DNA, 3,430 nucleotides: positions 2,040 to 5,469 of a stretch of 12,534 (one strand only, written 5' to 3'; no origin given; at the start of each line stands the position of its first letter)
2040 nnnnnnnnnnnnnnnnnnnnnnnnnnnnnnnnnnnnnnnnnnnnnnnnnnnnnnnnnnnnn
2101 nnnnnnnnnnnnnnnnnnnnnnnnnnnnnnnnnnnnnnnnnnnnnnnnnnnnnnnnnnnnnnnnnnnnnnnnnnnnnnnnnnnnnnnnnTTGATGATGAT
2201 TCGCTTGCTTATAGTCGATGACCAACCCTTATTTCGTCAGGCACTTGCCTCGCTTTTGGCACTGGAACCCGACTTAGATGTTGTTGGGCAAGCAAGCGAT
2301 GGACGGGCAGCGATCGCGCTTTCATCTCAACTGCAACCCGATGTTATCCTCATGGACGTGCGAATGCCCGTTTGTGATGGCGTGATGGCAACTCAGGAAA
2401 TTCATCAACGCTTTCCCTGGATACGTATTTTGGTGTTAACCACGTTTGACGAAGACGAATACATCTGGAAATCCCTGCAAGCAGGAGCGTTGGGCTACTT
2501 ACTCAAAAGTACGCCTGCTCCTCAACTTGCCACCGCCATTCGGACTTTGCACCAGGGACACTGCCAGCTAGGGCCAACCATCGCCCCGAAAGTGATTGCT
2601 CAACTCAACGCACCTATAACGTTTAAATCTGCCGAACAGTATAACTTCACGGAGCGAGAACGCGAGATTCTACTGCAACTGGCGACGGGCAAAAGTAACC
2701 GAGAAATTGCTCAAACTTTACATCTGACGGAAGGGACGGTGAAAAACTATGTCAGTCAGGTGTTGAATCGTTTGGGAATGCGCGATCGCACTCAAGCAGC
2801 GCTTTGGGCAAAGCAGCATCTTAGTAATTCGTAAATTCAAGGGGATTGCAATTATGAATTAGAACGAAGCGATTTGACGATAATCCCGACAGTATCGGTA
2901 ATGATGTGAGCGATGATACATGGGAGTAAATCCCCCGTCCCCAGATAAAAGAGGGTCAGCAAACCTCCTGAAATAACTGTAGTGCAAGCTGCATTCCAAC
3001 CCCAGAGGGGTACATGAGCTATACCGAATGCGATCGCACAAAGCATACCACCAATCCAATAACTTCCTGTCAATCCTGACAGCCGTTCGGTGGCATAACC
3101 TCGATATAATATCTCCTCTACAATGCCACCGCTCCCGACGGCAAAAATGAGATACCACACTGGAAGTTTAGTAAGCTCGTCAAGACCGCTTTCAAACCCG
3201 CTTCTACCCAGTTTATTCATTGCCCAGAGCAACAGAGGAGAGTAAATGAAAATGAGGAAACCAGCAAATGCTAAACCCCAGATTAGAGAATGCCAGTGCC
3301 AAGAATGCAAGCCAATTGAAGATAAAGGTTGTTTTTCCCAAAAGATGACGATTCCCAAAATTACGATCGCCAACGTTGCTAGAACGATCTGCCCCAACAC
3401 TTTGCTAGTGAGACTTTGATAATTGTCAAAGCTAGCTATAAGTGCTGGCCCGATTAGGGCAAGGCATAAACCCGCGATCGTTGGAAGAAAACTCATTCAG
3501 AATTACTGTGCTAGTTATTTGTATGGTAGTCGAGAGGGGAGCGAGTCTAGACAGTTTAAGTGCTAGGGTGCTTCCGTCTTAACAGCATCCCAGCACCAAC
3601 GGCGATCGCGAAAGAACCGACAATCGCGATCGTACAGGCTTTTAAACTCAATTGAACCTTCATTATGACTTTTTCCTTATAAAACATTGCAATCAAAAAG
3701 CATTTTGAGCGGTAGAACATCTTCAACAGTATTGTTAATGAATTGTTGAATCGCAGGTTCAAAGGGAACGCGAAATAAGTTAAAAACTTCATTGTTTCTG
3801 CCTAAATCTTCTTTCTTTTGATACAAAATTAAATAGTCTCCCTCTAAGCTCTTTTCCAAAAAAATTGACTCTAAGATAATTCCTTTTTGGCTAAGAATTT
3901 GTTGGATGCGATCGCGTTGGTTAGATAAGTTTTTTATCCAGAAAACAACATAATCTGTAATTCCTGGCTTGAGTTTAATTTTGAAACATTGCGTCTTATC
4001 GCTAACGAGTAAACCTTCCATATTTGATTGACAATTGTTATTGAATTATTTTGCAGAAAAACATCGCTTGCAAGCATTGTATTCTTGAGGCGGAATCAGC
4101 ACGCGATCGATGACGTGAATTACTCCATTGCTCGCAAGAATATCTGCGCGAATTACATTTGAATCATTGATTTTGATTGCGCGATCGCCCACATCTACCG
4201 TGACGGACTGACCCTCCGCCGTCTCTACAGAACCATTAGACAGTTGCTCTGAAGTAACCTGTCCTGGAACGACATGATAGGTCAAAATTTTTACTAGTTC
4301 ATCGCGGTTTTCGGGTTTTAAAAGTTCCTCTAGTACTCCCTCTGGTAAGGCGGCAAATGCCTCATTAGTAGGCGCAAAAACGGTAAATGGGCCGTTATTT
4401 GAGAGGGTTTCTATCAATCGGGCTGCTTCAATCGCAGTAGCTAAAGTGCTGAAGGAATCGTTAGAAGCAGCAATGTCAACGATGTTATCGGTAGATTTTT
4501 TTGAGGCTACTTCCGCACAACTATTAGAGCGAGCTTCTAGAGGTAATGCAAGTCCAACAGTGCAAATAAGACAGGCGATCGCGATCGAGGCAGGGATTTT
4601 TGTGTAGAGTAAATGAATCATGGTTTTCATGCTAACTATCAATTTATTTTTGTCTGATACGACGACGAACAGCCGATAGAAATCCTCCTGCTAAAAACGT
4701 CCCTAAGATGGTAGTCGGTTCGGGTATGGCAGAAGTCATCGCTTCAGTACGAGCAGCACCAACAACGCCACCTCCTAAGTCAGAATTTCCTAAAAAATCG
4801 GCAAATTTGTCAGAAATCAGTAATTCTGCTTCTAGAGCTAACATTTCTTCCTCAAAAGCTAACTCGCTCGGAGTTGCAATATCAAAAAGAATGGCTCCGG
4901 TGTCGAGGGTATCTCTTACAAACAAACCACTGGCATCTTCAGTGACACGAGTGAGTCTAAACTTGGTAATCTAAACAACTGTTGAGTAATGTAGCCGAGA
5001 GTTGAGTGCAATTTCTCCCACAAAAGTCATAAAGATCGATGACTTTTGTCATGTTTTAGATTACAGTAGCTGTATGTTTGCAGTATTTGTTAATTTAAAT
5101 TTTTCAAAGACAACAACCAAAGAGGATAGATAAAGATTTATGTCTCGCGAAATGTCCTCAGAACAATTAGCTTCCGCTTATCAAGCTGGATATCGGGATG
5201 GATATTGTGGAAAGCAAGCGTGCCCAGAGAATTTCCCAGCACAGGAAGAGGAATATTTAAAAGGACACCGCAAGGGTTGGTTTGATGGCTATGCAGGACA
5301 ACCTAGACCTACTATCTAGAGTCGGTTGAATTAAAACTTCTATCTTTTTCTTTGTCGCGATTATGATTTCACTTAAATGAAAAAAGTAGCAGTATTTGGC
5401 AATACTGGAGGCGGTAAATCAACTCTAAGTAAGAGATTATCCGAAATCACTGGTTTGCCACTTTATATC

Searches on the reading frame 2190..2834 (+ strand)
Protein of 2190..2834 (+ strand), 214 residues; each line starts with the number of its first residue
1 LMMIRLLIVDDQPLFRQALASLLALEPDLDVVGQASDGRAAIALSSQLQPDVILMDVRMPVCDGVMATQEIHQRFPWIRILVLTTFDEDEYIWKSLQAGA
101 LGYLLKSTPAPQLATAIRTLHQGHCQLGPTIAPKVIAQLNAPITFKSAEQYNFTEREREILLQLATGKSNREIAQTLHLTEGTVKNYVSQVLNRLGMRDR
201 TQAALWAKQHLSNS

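Call 9: search_protein_families(library=pfam, proteins=[window:2190-2834:+], max_evalue=0.01)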
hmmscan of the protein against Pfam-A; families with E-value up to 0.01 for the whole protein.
window:2190-2834:+ (214 aa): 6 families
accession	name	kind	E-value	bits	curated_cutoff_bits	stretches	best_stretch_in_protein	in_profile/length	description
PF00072.30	Response_reg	-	3.7e-27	95.1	30.2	1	7-118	2-111/111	Response regulator receiver domain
PF00196.25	GerE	-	1.3e-17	63.5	23.5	1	153-207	3-57/57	Bacterial regulatory proteins, luxR family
PF08281.18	Sigma70_r4_2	-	6.1e-07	29.4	25.7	1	155-195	13-54/54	Sigma-70, region 4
PF13384.12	HTH_23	-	0.0012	19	24.6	1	158-190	8-40/50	Homeodomain-like domain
PF04545.22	Sigma70_r4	-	0.0014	18.6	24.1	1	154-195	6-48/50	Sigma-70, region 4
PF13412.12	HTH_24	-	0.0069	16.4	21.9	0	165-189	15-39/48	Winged helix-turn-helix DNA-binding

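Call 37: search_solved_structures(query=window:2190-2834:+, max_evalue=1e-10)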
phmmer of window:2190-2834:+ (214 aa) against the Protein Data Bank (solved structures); distinct sequences matched with E-value up to 1e-10: 44.
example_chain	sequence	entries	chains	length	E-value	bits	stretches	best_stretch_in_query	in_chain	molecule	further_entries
7ve6_A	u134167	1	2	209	5.7e-46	160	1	2-210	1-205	Response regulator protein VraR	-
4gvp_A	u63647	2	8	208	1.5e-45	158.6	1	4-210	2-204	Response regulator protein vraR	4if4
5hev_A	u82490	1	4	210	2.2e-44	154.8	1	3-210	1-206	Response regulator protein VraR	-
3c3w_A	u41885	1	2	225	1.1e-37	133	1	3-209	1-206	TWO COMPONENT TRANSCRIPTIONAL REGULATORY PROTEIN DEVR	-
4ldz_A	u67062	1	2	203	2.5e-36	128.5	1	3-208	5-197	Transcriptional regulatory protein DesR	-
1a04_A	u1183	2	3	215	5e-35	124.3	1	6-209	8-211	NITRATE/NITRITE RESPONSE REGULATOR PROTEIN NARL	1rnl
4zmr_A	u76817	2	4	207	2.9e-29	105.5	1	4-209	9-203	Response regulator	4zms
4hye_A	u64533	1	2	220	3.6e-29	105.1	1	4-209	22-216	Response regulator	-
4yn8_A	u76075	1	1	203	7.5e-29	104.1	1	3-209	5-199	Response regulator ChrA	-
4le0_A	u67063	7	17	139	9.6e-24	87.4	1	3-130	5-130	Transcriptional regulatory protein DesR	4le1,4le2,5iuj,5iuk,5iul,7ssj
7ssi_C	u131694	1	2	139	6.5e-23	84.7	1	3-130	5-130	Transcriptional regulatory protein DesR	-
3eul_A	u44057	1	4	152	4.7e-21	78.7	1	4-132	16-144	POSSIBLE NITRATE/NITRITE RESPONSE TRANSCRIPTIONAL REGULATORY PROTEIN NARL (DNA-binding res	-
6ekg_Y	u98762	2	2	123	1.6e-20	76.9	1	3-115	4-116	Chemotaxis protein CheY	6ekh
7od9_B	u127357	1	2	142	1.9e-20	76.6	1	3-118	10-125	Response regulator receiver protein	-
3cz5_A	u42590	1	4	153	5.1e-19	72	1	4-136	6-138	Two-component response regulator, LuxR family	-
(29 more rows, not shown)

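Call 66: search_protein_families(library=ncbifam, proteins=[window:2190-2834:+], max_evalue=0.01)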
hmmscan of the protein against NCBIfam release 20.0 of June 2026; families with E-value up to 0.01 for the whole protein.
window:2190-2834:+ (214 aa): 109 families (the best 25 are shown)
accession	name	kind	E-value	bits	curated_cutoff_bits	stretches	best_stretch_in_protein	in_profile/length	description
NF007935.0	PRK10651.1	equivalog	4.7e-48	163.2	250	1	5-210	8-213/216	two-component system response regulator NarL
NF047785.1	respo_reg_MadR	equivalog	1.1e-41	142.5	300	1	4-207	1-203/209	MadR family response regulator transcription factor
NF052445.1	RespRegMctR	equivalog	1.9e-40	138.5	300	1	4-198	2-190/205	two-component system response regulator MctR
NF011896.0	PRK15369.1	equivalog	5.7e-36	124.1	242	1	1-208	1-205/211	two component system response regulator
NF007708.0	PRK10403.1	equivalog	6.4e-34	117.3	343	1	4-205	7-206/215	nitrate/nitrite response regulator protein NarP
NF007018.1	PRK09483.1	equivalog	1.7e-33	116.1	280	1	3-199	1-195/217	UvrY/SirA/GacA family response regulator transcription factor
NF001965.0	PRK00742.1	subfamily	2.3e-24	86.3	293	1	1-108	1-109/357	chemotaxis-specific protein-glutamate methyltransferase CheB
NF007685.0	PRK10360.1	equivalog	3.1e-24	85.9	258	1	3-199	1-184/196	response regulator transcription factor UhpA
NF041830.1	RR_TF_ErdR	exception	2.9e-23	82.7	390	1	6-210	4-208/213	response regulator transcription factor ErdR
NF009206.0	PRK12555.1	subfamily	6.2e-23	81.3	342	1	4-105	1-103/340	chemotaxis-specific protein-glutamate methyltransferase CheB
NF007505.1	PRK10100.1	equivalog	3.9e-21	75.7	250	1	48-211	40-203/204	biofilm master transcriptional regulator CsgD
NF041367.1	CheY_Halo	equivalog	7.2e-21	74.7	200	1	7-118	2-111/114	chemotaxis protein CheY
NF007403.0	PRK09935.1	equivalog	1.1e-20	74.1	271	1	5-209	5-206/210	fimbria biosynthesis transcriptional regulator FimZ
NF008677.0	PRK11697.1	equivalog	4.7e-19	68.7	246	1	3-125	1-120/238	two-component system response regulator BtsR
TIGR02875.1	spore_0_A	equivalog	6.1e-18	65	200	1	4-126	3-127/262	sporulation transcription factor Spo0A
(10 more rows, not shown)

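Call 71: search_solved_structures(query=window:2190-2834:+, max_evalue=1e-30, show_alignments=5)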
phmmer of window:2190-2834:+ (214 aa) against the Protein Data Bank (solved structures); distinct sequences matched with E-value up to 1e-30: 6.
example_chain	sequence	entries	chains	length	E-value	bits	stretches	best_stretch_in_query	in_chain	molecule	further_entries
7ve6_A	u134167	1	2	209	5.7e-46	160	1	2-210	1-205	Response regulator protein VraR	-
4gvp_A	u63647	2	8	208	1.5e-45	158.6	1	4-210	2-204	Response regulator protein vraR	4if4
5hev_A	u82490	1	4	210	2.2e-44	154.8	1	3-210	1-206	Response regulator protein VraR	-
3c3w_A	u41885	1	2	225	1.1e-37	133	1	3-209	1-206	TWO COMPONENT TRANSCRIPTIONAL REGULATORY PROTEIN DEVR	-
4ldz_A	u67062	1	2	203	2.5e-36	128.5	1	3-208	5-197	Transcriptional regulatory protein DesR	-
1a04_A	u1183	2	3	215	5e-35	124.3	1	6-209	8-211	NITRATE/NITRITE RESPONSE REGULATOR PROTEIN NARL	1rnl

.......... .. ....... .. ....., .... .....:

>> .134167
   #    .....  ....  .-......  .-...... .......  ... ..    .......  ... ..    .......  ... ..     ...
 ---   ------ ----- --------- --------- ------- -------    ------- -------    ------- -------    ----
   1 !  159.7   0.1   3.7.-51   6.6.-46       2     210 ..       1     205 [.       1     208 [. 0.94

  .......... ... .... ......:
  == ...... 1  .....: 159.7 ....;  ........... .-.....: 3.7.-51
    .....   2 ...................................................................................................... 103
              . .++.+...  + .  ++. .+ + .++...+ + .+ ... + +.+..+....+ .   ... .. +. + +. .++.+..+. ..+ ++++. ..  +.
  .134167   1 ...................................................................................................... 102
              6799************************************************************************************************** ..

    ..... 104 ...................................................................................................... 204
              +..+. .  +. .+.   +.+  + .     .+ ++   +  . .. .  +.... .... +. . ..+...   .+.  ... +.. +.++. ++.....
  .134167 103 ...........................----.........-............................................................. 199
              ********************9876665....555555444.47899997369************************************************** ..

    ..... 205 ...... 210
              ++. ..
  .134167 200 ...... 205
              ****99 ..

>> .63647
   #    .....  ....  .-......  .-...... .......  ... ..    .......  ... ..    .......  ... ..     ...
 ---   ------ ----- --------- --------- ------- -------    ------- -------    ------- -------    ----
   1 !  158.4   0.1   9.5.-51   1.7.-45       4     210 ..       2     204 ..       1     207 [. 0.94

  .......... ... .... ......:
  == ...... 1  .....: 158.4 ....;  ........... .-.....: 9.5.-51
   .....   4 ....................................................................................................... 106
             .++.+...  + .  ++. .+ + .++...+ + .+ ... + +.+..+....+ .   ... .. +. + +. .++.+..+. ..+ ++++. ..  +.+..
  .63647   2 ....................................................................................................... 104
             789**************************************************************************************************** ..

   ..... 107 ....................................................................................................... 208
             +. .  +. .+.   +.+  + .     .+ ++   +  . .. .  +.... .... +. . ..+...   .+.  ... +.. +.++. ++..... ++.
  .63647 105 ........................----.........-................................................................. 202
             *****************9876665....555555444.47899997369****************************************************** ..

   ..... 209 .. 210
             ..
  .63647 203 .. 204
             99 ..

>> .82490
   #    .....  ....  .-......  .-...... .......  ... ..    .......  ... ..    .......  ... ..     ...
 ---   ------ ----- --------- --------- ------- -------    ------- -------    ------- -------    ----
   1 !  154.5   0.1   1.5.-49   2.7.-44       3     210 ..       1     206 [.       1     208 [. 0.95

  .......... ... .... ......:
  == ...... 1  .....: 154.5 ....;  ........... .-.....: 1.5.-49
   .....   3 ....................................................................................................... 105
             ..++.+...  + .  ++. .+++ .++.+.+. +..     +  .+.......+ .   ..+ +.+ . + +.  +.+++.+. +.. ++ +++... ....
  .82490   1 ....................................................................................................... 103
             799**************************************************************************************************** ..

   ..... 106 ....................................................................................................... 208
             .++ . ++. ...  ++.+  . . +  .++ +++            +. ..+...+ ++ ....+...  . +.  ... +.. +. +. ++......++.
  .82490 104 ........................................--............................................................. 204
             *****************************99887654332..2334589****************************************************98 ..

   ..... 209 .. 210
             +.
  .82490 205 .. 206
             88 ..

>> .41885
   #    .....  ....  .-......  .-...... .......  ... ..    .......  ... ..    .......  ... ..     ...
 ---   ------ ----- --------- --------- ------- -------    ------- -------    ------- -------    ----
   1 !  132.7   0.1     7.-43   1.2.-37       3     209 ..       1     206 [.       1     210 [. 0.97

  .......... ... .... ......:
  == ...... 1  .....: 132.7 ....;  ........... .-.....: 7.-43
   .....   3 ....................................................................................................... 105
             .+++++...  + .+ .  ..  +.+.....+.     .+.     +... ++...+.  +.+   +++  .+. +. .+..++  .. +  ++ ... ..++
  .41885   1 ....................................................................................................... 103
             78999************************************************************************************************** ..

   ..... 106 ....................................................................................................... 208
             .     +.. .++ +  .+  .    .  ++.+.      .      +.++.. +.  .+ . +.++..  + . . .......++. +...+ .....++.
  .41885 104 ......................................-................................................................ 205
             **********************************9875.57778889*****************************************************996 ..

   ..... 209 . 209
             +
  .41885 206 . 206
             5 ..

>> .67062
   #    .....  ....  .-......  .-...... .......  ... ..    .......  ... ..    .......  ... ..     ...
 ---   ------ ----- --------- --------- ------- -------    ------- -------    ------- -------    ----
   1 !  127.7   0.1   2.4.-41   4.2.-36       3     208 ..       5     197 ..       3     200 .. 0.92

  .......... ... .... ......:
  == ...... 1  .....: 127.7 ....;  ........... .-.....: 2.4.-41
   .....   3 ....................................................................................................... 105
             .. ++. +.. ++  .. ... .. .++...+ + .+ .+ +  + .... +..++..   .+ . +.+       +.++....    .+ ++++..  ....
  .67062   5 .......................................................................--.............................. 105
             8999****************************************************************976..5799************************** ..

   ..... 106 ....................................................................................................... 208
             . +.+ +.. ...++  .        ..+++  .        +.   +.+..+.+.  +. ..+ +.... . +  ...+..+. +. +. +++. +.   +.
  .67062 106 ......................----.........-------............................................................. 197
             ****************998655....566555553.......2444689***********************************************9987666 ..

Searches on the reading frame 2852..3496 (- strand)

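Call 9: search_protein_families(library=pfam, proteins=[window:2852-3496:-], max_evalue=0.01)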
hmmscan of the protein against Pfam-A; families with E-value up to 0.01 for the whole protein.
window:2852-3496:- (214 aa): 1 family
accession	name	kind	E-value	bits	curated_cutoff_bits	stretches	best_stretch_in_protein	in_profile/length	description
PF02517.21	Rce1-like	-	3.8e-17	62.8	22.4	1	111-202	3-92/93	Type II CAAX prenyl endopeptidase Rce1-like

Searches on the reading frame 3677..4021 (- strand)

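Call 9: search_protein_families(library=pfam, proteins=[window:3677-4021:-], max_evalue=0.01)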
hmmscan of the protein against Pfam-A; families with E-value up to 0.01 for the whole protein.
window:3677-4021:- (114 aa): 1 family
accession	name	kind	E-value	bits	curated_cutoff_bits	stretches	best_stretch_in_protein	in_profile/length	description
PF19673.4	DUF6176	-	1.6e-12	47.7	27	1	10-80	3-70/109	Family of unknown function (DUF6176)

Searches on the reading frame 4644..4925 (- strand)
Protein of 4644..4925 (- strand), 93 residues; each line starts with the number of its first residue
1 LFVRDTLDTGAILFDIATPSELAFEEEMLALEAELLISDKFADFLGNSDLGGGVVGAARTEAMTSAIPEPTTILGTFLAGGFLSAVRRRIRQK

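Call 9: search_protein_families(library=pfam, proteins=[window:4644-4925:-], max_evalue=0.01)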
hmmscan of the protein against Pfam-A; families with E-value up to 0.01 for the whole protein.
window:4644-4925:- (93 aa): 0 families

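Call 48: search_protein_families(library=pfam, proteins=[window:4644-4925:-], max_evalue=1)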
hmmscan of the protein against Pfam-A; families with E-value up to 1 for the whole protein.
window:4644-4925:- (93 aa): 1 family
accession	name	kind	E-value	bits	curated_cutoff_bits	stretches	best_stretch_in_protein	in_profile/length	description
PF07589.16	PEP-CTERM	-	0.018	15.5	20.7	1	66-89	1-24/24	PEP-CTERM motif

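Call 66: search_protein_families(library=ncbifam, proteins=[window:4644-4925:-], max_evalue=0.01)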
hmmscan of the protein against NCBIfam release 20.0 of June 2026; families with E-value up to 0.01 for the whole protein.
window:4644-4925:- (93 aa): 2 families
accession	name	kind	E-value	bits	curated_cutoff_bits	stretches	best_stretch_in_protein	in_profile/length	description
TIGR02595.1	PEP_CTERM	domain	2.6e-06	27.9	16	1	67-89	1-23/24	PEP-CTERM sorting domain-containing protein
TIGR04155.1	cyano_PEP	subfamily_domain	9e-06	25.3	21.6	1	67-92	1-26/27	PEP-CTERM sorting domain-containing protein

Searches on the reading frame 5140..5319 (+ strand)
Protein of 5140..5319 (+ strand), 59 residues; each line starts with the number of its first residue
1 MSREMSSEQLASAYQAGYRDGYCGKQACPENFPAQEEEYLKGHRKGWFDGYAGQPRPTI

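Call 9: search_protein_families(library=pfam, proteins=[window:5140-5319:+], max_evalue=0.01)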
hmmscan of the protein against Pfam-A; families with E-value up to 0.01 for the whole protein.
window:5140-5319:+ (59 aa): 0 families

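Call 48: search_protein_families(library=pfam, proteins=[window:5140-5319:+], max_evalue=1)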
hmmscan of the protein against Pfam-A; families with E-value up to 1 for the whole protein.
window:5140-5319:+ (59 aa): 1 family
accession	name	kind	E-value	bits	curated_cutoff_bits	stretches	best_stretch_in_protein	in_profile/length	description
PF04957.18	RMF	-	0.62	10.6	27.9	0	8-35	7-32/53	Ribosome modulation factor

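Call 53: find_homologous_proteins(query=window:5140-5319:+, max_evalue=0.001)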
Query window:5140-5319:+ (59 aa): 2 proteins with E <= 0.001 among 2 candidates.
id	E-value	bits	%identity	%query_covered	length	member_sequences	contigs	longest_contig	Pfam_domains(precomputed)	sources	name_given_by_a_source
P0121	1.4e-31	125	95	100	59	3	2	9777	-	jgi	jgi:hypothetical protein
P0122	1.7e-17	80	66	98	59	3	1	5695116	-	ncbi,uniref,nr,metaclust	ncbi:hypothetical protein [Leptolyngbya sp. NIES-2104]|uniref:hypothetical protein n=1 Tax=Leptolyng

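Call 54: find_encoding_contigs(protein=P0122, flank=6000, max_places=2)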
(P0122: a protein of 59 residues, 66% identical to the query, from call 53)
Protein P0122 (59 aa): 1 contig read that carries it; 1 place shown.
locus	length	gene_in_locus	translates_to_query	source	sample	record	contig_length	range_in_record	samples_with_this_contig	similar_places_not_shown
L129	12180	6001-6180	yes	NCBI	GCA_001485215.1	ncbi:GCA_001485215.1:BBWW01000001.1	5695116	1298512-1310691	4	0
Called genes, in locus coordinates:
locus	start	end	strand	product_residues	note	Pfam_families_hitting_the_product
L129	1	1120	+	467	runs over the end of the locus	PF00860:Xan_ur_permease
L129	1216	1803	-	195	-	PF05685:Uma2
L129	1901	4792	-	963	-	PF05860:TPS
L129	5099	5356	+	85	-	PF07862:Nif11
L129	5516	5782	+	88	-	PF00395:SLH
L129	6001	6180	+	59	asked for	-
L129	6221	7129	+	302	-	PF00583:Acetyltransf_1, PF13673:Acetyltransf_10 (weak), PF08445:FR47 (faint), PF13508:Acetyltransf_7 (weak)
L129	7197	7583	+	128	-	PF07366:SnoaL (weak), PF12680:SnoaL_2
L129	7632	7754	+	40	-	-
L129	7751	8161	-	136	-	PF01850:PIN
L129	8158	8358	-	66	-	PF09957:VapB_antitoxin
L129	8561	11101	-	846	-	PF05860:TPS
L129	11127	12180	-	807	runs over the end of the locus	PF00515:TPR_1 (faint), PF07719:TPR_2 (faint), PF13428:TPR_14 (faint), PF13181:TPR_8 (faint), PF13424:TPR_12, PF12770:CHAT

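Call 55: find_encoding_contigs(protein=P0121, flank=6000, max_places=3)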
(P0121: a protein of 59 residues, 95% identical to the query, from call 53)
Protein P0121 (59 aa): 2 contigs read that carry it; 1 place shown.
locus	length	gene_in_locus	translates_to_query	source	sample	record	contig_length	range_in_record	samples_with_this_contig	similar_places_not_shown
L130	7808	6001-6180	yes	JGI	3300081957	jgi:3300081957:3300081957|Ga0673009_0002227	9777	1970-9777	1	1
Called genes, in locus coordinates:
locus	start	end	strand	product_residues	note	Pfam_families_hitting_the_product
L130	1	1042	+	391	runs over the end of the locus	PF07730:HisKA_3, PF02518:HATPase_c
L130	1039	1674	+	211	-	PF00072:Response_reg, PF00196:GerE, PF08281:Sigma70_r4_2 (weak)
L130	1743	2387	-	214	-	PF02517:Rce1-like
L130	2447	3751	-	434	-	PF00144:Beta-lactamase, PF13354:Beta-lactamase2 (faint)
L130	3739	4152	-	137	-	-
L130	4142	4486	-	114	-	PF19673:DUF6176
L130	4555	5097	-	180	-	PF02469:Fasciclin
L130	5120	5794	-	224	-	-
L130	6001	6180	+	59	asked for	-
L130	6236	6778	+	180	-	-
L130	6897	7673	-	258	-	-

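Call 66: search_protein_families(library=ncbifam, proteins=[window:5140-5319:+], max_evalue=0.01)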
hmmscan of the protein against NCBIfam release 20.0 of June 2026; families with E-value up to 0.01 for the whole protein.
window:5140-5319:+ (59 aa): 1 family
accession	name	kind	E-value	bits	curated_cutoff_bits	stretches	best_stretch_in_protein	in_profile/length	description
NF011162.1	PRK14563.1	equivalog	0.007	16.2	40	0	8-47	4-45/47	ribosome modulation factor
